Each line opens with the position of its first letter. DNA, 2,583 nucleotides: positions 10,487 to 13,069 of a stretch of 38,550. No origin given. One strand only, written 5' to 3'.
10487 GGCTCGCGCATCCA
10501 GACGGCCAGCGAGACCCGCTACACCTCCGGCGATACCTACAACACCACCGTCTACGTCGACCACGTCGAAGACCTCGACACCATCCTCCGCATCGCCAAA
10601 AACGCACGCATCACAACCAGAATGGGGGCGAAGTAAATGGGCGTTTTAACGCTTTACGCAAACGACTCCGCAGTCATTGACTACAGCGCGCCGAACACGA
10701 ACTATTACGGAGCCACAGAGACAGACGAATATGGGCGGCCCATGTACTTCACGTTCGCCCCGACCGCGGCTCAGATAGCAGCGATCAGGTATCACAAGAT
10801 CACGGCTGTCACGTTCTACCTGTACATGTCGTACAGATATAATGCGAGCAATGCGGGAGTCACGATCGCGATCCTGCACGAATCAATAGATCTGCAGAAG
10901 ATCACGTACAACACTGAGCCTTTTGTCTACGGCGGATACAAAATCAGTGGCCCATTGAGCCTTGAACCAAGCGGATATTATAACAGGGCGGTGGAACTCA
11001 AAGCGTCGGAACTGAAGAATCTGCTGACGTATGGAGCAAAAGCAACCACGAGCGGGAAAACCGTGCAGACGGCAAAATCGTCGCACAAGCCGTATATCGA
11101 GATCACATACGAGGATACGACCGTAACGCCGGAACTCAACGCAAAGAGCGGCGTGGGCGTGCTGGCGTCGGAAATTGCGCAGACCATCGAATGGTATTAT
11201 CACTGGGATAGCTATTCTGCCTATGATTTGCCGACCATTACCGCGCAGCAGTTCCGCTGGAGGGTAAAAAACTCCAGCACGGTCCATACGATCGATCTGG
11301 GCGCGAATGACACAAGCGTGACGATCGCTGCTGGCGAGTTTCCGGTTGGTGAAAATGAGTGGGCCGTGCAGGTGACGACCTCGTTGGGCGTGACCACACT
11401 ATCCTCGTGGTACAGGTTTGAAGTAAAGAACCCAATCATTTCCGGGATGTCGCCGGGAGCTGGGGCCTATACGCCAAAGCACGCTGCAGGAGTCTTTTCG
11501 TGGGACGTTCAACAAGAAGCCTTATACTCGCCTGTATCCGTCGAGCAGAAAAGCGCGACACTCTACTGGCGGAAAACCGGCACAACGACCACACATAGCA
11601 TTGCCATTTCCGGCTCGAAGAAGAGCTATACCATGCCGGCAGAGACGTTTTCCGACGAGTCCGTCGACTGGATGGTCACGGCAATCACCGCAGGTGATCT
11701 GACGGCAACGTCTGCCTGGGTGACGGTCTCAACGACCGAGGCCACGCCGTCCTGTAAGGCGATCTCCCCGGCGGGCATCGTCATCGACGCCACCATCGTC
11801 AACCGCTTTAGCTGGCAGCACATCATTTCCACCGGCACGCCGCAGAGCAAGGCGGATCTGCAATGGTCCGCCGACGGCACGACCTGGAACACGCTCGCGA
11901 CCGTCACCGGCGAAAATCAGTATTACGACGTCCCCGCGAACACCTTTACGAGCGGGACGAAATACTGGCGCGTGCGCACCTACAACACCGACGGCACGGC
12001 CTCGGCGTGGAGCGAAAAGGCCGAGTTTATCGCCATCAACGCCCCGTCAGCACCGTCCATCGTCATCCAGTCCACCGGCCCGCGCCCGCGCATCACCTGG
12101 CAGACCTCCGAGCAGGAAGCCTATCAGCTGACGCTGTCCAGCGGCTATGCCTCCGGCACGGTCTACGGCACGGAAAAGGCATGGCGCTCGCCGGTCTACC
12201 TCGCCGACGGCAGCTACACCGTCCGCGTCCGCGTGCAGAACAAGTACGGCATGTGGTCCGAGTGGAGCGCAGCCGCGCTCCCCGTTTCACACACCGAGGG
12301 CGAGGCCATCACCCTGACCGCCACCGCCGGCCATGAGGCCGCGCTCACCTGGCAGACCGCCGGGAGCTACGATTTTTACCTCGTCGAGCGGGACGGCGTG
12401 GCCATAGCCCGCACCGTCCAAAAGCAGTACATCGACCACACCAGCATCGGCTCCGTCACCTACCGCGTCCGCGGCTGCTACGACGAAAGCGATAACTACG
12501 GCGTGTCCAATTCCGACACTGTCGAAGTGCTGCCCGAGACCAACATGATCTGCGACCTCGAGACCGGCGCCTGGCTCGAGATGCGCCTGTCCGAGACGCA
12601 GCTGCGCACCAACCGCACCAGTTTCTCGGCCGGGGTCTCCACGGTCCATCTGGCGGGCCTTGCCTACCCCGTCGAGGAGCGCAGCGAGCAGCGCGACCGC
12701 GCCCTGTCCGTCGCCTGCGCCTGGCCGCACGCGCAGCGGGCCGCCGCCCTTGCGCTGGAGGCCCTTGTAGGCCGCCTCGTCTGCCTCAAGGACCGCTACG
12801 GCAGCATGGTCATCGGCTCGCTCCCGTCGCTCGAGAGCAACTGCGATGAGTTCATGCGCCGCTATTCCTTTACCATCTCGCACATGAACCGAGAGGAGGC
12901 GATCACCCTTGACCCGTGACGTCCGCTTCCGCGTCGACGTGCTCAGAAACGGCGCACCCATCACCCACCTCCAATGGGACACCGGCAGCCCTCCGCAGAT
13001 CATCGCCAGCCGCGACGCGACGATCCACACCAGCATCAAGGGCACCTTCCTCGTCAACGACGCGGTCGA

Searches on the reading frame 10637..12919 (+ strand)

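Call 21: search_protein_families(library=phrogs, proteins=[window:10637-12919:+], max_evalue=0.001)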
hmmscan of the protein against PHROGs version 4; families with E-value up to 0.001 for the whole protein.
window:10637-12919:+ (760 aa): 2 families
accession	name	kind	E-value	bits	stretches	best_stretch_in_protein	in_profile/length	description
phrog_37549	-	head and packaging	2.4e-24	86.2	1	360-563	645-861/1072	virion structural protein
phrog_10519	-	head and packaging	8.5e-13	48.3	1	375-553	265-459/831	virion structural protein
